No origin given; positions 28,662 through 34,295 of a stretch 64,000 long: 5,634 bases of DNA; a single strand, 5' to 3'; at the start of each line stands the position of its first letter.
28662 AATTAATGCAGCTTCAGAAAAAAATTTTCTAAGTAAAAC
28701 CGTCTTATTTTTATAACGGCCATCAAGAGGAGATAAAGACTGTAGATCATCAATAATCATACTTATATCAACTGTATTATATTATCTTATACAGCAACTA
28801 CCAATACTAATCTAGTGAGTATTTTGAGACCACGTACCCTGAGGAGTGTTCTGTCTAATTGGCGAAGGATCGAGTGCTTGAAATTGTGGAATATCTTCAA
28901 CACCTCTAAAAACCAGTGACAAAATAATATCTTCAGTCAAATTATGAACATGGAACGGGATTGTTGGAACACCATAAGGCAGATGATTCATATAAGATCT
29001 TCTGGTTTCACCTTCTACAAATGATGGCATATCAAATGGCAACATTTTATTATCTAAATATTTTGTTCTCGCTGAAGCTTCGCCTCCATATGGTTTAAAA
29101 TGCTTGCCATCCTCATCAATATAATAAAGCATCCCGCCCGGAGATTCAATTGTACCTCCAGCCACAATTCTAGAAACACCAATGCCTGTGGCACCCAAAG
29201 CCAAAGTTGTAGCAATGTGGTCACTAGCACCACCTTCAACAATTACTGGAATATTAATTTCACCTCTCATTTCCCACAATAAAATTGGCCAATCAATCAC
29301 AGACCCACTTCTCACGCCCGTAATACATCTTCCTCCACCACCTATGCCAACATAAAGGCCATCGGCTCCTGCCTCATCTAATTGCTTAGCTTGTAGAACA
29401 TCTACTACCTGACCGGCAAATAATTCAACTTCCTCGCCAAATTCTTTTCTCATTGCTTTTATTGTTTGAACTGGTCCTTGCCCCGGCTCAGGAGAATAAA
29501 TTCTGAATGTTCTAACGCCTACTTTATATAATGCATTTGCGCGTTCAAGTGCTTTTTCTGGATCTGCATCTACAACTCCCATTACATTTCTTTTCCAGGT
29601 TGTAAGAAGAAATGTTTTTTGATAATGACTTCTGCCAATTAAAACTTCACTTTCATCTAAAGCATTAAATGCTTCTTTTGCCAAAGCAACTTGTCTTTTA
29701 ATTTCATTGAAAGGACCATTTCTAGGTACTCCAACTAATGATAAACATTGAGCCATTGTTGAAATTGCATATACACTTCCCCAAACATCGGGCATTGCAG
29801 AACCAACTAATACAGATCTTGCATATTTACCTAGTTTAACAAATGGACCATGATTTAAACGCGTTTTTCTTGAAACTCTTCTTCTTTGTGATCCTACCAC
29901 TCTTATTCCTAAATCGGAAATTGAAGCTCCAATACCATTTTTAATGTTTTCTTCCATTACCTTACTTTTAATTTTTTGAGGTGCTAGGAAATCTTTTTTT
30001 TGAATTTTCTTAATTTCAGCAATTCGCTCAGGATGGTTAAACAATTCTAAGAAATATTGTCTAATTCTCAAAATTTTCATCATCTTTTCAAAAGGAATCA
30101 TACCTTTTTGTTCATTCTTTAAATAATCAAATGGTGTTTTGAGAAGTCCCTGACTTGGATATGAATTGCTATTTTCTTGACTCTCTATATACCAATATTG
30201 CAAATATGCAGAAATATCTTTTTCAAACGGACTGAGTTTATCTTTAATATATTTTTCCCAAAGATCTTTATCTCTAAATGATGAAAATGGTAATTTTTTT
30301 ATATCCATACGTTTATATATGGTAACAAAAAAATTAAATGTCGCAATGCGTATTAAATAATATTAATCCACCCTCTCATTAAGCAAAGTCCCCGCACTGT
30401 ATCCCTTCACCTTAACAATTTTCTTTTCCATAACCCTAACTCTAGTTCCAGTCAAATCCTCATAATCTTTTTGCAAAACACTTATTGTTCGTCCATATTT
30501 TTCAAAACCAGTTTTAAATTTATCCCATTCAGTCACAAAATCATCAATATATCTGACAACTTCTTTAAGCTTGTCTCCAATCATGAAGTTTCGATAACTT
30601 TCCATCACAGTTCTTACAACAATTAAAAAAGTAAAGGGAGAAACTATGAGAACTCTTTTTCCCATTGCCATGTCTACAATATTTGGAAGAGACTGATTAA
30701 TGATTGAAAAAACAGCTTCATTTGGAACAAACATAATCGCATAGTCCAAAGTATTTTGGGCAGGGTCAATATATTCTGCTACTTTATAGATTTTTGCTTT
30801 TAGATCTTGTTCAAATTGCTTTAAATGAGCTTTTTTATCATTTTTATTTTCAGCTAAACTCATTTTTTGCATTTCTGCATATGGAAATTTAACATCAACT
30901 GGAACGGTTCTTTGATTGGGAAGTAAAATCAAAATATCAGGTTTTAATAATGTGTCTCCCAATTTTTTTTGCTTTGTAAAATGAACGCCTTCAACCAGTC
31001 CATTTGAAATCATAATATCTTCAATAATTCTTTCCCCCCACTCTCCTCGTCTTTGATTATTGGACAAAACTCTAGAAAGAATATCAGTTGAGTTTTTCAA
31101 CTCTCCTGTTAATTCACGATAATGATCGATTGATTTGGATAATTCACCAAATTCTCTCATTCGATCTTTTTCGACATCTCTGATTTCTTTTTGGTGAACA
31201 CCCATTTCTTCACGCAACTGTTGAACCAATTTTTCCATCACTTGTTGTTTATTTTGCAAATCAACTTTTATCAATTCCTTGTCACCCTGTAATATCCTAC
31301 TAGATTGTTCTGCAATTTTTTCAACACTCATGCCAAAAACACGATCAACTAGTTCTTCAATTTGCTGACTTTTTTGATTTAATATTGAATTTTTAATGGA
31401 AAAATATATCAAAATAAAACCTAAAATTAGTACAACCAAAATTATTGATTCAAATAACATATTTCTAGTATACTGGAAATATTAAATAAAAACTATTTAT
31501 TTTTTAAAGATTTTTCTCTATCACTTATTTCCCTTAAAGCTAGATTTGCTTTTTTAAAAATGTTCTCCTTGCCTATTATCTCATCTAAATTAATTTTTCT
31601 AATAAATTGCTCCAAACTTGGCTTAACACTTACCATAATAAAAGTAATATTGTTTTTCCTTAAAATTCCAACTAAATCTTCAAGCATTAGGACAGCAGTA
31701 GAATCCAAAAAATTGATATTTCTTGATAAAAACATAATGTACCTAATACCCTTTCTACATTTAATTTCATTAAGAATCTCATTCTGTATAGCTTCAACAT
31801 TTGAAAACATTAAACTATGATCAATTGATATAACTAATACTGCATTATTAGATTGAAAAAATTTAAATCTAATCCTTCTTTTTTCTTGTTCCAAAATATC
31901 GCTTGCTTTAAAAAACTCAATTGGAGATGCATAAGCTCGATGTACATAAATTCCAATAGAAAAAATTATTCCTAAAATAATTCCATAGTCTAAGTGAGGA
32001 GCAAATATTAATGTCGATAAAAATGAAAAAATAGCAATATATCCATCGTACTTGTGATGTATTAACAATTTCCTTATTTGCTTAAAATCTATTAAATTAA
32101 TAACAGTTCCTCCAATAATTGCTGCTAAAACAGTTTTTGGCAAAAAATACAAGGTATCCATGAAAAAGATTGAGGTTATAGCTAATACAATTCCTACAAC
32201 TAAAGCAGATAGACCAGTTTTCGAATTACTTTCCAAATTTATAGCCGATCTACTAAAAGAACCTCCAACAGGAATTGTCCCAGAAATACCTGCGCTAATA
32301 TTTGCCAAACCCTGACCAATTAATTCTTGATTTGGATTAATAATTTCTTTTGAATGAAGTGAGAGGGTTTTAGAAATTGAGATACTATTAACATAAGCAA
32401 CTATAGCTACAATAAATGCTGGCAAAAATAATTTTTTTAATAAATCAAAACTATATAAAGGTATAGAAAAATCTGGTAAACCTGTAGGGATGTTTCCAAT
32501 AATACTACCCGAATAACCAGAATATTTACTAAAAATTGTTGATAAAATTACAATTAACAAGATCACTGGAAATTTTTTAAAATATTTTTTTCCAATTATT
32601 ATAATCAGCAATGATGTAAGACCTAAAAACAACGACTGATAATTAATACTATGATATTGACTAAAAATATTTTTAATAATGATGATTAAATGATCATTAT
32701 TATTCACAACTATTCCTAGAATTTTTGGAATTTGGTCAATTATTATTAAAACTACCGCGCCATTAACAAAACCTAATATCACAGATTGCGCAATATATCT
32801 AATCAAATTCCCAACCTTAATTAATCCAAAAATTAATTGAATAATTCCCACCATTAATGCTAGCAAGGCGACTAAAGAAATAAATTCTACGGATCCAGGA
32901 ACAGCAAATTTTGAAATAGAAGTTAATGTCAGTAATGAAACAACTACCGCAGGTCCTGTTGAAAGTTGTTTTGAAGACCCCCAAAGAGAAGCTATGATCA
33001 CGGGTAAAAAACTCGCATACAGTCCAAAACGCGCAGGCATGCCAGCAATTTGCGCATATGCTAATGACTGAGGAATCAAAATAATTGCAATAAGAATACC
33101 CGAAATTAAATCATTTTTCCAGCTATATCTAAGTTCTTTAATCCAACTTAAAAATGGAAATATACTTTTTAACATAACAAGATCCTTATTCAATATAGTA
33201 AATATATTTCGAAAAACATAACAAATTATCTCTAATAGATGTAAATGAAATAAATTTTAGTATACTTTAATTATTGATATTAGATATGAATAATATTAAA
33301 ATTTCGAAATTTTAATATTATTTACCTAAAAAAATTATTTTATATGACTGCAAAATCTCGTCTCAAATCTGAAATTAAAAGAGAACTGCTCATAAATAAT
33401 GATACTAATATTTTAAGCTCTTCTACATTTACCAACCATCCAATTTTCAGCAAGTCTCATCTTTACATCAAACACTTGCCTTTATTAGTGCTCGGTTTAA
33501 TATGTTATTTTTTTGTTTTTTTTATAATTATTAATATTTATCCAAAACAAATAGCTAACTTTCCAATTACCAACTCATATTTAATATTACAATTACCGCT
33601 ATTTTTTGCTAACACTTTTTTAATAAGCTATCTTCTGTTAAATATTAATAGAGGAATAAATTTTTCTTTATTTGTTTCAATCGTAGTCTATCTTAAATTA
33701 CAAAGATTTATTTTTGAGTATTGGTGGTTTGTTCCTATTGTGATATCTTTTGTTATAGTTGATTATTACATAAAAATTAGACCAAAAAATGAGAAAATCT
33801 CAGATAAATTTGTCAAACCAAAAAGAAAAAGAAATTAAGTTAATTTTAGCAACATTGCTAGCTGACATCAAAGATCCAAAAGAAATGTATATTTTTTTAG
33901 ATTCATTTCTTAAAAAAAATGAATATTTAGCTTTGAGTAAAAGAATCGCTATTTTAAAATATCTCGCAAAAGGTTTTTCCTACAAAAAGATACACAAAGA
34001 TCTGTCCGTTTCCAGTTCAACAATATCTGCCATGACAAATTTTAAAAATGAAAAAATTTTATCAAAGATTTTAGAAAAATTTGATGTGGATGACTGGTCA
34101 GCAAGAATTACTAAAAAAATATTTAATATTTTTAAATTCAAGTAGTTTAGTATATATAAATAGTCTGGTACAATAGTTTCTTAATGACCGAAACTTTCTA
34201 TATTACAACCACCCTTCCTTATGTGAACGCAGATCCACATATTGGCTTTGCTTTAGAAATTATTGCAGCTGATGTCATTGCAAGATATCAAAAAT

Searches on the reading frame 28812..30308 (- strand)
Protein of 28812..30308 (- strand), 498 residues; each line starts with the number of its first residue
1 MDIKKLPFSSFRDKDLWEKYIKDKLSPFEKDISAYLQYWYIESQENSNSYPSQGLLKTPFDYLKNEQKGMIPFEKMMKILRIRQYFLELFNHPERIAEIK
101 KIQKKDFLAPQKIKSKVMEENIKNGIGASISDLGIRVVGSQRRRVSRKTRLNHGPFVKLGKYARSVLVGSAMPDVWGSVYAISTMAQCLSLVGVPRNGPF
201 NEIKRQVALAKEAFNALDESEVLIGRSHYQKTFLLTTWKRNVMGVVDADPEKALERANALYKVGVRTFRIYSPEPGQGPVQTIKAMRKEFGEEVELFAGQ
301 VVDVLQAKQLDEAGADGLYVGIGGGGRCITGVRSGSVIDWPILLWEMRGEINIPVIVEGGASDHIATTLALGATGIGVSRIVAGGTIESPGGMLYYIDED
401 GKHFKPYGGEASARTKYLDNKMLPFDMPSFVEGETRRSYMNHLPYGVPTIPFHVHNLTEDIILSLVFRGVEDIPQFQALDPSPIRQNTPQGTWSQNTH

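Call 28: search_protein_families(library=pfam, proteins=[window:28812-30308:-], max_evalue=0.001)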
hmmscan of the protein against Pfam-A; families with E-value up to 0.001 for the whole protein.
window:28812-30308:- (498 aa): 1 family
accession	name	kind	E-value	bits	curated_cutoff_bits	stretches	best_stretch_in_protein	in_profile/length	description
PF00478.31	IMPDH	-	3.8e-21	75.9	25.6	1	167-416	37-269/345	IMP dehydrogenase / GMP reductase domain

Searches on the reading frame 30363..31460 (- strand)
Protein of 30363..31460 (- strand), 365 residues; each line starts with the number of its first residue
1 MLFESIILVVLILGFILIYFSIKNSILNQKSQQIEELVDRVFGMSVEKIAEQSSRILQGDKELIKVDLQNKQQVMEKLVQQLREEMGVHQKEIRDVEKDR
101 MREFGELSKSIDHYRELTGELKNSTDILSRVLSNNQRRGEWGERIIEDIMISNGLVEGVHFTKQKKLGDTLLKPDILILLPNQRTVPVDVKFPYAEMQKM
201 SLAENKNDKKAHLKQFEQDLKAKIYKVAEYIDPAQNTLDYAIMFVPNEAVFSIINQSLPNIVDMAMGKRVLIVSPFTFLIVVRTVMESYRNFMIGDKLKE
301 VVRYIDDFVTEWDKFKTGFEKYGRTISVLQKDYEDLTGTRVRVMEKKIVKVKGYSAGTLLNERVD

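Call 28: search_protein_families(library=pfam, proteins=[window:30363-31460:-], max_evalue=0.001)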
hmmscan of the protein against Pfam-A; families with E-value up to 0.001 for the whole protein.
window:30363-31460:- (365 aa): 1 family
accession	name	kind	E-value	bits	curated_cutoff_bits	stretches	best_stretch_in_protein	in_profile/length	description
PF02646.22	RmuC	-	1.1e-60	205.7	26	1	75-353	3-283/291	RmuC family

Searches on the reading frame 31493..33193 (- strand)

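Call 28: search_protein_families(library=pfam, proteins=[window:31493-33193:-], max_evalue=0.001)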
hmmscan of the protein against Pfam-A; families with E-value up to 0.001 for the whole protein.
window:31493-33193:- (566 aa): 3 families
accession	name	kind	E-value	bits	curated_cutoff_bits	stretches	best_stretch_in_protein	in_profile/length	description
PF00916.26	Sulfate_transp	-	5.8e-87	292.4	23.2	1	26-388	2-378/380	Sulfate permease family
PF01740.26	STAS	-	2.5e-13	50.2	22.6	1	449-548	7-102/106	STAS domain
PF16983.11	MFS_MOT1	-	0.00051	20.8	30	1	271-363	25-107/111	Molybdate transporter of MFS superfamily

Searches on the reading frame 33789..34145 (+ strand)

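Call 4: search_protein_families(library=pfam, proteins=[window:33789-34145:+], max_evalue=0.01)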
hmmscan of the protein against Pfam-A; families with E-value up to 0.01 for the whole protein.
window:33789-34145:+ (118 aa): 4 families
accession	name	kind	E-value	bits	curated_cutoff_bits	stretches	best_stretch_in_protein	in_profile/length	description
PF01371.25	Trp_repressor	-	1.1e-09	38.7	27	1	20-84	6-71/88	Trp repressor protein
PF13384.12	HTH_23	-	0.00022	21.4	24.6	1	50-80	5-35/50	Homeodomain-like domain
PF13936.12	HTH_38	-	0.00049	20.2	27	1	44-80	2-38/44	Helix-turn-helix domain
PF00196.25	GerE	-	0.00057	19.9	23.5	1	49-81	3-36/57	Bacterial regulatory proteins, luxR family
